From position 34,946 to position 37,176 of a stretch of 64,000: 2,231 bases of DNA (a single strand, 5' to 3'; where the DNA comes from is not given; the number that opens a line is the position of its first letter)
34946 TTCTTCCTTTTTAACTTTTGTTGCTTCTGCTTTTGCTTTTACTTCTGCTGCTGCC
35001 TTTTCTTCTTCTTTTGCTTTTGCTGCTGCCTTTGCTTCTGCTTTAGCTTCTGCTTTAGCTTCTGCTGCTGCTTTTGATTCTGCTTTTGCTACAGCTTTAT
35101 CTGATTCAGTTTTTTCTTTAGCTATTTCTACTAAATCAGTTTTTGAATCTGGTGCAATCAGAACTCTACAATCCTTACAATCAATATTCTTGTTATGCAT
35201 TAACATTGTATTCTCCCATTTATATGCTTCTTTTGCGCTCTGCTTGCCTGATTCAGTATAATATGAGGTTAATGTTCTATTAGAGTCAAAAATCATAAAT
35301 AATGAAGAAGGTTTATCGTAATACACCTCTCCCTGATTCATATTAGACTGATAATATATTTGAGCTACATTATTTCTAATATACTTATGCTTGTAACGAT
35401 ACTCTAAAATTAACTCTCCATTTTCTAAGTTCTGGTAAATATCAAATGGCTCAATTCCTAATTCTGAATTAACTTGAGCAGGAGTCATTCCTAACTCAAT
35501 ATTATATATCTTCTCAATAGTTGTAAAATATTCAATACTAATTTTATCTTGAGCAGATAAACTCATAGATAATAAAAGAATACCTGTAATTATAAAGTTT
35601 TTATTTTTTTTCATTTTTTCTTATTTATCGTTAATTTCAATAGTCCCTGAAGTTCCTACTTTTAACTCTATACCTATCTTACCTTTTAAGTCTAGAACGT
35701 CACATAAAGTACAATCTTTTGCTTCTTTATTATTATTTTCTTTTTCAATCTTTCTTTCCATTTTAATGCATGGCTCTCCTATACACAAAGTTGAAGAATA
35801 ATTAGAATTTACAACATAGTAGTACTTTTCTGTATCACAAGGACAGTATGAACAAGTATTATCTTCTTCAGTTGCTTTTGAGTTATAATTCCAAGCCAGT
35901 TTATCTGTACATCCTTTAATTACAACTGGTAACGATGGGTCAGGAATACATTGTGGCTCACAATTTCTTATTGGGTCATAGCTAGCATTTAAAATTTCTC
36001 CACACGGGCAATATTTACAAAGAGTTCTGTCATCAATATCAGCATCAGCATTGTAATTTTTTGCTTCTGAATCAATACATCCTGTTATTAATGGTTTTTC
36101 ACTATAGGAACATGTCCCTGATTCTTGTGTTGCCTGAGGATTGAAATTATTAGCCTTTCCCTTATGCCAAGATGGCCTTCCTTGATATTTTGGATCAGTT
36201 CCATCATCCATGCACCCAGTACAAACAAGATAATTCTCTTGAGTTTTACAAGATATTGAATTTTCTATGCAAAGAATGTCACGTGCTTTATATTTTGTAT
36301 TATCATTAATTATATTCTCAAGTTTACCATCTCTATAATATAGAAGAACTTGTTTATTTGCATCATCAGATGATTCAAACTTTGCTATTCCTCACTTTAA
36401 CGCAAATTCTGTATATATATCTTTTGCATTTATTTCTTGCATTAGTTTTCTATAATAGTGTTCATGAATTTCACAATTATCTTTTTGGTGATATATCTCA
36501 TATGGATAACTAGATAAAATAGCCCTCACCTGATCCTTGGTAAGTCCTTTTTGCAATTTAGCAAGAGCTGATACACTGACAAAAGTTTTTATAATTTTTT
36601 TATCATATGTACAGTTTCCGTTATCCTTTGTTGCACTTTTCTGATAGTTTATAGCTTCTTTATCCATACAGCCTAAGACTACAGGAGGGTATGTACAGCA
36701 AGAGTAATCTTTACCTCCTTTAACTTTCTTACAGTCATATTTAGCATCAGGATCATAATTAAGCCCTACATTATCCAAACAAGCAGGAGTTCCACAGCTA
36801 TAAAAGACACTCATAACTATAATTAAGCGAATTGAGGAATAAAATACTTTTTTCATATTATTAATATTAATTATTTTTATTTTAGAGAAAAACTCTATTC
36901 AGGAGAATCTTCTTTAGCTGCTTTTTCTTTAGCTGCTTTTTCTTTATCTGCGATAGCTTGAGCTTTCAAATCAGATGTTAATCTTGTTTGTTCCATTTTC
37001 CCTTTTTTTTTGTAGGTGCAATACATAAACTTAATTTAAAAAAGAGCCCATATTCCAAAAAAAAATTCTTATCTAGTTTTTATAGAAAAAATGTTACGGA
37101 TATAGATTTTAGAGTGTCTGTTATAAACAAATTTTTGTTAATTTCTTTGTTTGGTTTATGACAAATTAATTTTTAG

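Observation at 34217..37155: Accessory islet of family-less secreted proteins built from three shared modules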

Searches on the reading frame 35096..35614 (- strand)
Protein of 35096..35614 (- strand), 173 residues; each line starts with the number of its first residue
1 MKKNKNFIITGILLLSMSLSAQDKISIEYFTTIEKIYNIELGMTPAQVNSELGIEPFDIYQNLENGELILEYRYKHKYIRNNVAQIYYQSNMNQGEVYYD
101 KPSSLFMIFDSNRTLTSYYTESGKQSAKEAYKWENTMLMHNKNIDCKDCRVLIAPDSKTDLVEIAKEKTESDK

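Call 10: find_homologous_proteins(query=window:35096-35614:-, max_evalue=0.01)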
Query seq(173 aa) (173 aa): 2 proteins with E <= 0.01 among 32 candidates.
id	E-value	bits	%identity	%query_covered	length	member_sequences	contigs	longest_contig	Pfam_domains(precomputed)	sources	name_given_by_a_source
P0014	2.4e-108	377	100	100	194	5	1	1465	-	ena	-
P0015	6.0e-108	376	100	100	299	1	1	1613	-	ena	-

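Call 24: find_homologous_proteins(query=A3, max_evalue=0.001)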
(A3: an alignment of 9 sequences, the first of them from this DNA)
Query A3 (9 sequences) (160 aa, profile of the alignment): 20 proteins with E <= 0.001 among 1343 candidates.
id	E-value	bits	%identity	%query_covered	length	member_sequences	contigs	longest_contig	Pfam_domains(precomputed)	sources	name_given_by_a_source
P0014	1.2e-51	192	100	100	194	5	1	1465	-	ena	-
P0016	1.1e-45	173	33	79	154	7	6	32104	-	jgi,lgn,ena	-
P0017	3.5e-44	168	30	76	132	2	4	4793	-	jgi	jgi:hypothetical protein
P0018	6.6e-42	161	21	74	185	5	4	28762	-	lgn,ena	-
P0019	2.4e-41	159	32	79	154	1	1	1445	-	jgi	jgi:hypothetical protein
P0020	3.6e-40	155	28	80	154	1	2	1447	-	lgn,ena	-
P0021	3.3e-38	149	32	86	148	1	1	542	-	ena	-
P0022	3.7e-38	149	30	83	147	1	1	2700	-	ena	-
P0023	8.1e-37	144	30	81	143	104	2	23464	-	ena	-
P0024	7.4e-36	141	29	83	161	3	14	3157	-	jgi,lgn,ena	-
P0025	5.0e-31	125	23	60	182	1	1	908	-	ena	-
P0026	6.2e-31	125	23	60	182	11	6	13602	-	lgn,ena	-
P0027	1.1e-30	124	29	58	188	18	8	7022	-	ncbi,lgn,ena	-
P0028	5.2e-30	122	25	71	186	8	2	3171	-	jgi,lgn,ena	-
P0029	3.5e-29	120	22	91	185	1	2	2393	-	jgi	jgi:hypothetical protein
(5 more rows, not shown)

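Call 37: search_solved_structures(query=A3, max_evalue=10, show_alignments=2)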
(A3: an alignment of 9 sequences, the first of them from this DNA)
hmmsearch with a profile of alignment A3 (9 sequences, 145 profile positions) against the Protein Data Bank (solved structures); distinct sequences matched with E-value up to 10: 5.
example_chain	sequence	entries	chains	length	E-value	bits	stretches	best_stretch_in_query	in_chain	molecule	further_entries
9mgg_E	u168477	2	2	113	0.14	15.3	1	9-54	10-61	Outer membrane protein assembly factor BamE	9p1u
6lyq_E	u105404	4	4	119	0.15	15.2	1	9-54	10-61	Outer membrane protein assembly factor BamE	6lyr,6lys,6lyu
7r1w_E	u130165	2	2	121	0.16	15.2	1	9-54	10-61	Outer membrane protein assembly factor BamE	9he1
8adg_E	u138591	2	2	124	0.16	15.1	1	9-54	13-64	Outer membrane protein assembly factor BamE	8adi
5d0o_E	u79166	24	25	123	0.17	15.1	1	9-54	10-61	Outer membrane protein assembly factor BamE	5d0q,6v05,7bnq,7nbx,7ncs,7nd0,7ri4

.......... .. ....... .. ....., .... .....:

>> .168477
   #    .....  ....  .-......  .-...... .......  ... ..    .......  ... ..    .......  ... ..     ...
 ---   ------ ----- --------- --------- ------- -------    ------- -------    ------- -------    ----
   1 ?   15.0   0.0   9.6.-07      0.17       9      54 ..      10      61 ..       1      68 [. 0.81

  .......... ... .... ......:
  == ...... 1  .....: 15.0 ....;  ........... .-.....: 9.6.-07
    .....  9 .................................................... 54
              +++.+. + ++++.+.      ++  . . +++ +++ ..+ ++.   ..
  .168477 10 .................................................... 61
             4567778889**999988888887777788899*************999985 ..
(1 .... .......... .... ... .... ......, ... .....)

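Call 70: find_related_loci(query=A6, collection=metagenome_contigs, flank=4000)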
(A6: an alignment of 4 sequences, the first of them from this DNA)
Query A6 (160 aa) in metagenome_contigs; peptide patterns used: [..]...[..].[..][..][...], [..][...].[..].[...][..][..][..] (x = any residue, [..] = any of these).
361 stretches matched a pattern; 64 encode a relative of the query (tblastn E <= 1e-3); 64 distinct loci.
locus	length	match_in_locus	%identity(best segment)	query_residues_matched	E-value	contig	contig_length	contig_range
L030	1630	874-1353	100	1-160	5e-118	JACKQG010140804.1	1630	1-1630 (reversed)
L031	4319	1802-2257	59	7-158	3e-63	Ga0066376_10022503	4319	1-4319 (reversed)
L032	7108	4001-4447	60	7-155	4e-63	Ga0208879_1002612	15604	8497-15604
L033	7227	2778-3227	45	1-149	5e-46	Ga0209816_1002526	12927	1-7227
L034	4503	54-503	45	1-149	7e-46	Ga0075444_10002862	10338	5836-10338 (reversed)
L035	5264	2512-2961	45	1-149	7e-46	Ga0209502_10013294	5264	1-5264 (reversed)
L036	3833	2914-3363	45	1-149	7e-46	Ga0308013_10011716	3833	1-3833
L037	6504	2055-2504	45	1-149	1e-45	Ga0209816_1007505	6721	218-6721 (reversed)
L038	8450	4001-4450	45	1-149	1e-45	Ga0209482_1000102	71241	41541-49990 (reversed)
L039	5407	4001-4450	45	1-149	2e-45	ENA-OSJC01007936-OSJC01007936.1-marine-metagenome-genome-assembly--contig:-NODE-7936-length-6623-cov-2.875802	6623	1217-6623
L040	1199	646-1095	44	1-149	2e-46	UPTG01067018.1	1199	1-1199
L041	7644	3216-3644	43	7-149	4e-44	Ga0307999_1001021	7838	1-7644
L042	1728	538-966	43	7-149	8e-45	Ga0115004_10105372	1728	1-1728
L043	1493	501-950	42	1-149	5e-45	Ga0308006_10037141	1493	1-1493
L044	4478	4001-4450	43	1-149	7e-44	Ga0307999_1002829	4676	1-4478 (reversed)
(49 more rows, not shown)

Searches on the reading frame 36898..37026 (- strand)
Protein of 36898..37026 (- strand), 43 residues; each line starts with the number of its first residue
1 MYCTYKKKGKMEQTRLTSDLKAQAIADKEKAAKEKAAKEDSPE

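Call 5: search_protein_families(library=pfam, max_evalue=1, proteins=[window:36898-37026:-])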
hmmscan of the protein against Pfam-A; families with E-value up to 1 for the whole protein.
seq(43 aa): 0 families

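Call 6: search_protein_families(library=ncbifam, max_evalue=1, proteins=[window:36898-37026:-])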
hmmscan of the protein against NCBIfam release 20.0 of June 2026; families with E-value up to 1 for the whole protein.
seq(43 aa): 1 family
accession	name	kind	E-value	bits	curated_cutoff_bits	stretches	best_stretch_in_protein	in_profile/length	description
NF002922.0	PRK03554.1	equivalog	0.11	13.1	125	1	9-40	48-80/89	Sec-independent protein translocase subunit TatA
